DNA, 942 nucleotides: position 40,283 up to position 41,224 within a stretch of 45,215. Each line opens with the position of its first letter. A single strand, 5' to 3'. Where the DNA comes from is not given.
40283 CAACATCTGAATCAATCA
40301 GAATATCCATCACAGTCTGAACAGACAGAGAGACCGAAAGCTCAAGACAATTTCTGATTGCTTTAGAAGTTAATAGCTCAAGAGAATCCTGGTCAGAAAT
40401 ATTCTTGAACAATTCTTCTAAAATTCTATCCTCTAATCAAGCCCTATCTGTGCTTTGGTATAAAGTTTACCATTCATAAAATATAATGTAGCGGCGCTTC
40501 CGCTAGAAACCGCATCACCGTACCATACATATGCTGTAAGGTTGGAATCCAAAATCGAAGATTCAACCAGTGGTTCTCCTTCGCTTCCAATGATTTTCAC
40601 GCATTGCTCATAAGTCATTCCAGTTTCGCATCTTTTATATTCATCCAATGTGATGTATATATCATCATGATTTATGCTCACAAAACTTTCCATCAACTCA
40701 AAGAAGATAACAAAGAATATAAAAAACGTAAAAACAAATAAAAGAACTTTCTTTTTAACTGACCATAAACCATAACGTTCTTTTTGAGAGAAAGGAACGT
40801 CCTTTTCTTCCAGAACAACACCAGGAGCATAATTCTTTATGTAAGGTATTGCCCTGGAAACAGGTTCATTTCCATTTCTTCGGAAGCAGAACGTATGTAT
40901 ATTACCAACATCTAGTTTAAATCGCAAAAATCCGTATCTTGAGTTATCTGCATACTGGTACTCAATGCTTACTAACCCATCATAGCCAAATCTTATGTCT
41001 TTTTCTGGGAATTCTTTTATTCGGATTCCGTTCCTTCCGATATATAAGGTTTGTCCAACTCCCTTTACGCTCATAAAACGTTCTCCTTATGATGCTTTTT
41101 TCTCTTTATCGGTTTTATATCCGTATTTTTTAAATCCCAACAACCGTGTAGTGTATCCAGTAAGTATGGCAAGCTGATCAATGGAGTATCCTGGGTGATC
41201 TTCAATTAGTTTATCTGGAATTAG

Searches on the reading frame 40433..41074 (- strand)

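Call 80: search_protein_families(library=pfam, proteins=[window:40433-41074:-], max_evalue=0.01)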
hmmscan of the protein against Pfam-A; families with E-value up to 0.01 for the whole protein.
window:40433-41074:- (213 aa): 1 family
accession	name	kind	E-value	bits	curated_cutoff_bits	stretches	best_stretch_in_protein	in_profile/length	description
PF12978.13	DUF3862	-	5.7e-06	26.8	25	1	138-212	84-159/159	Domain of Unknown Function with PDB structure (DUF3862)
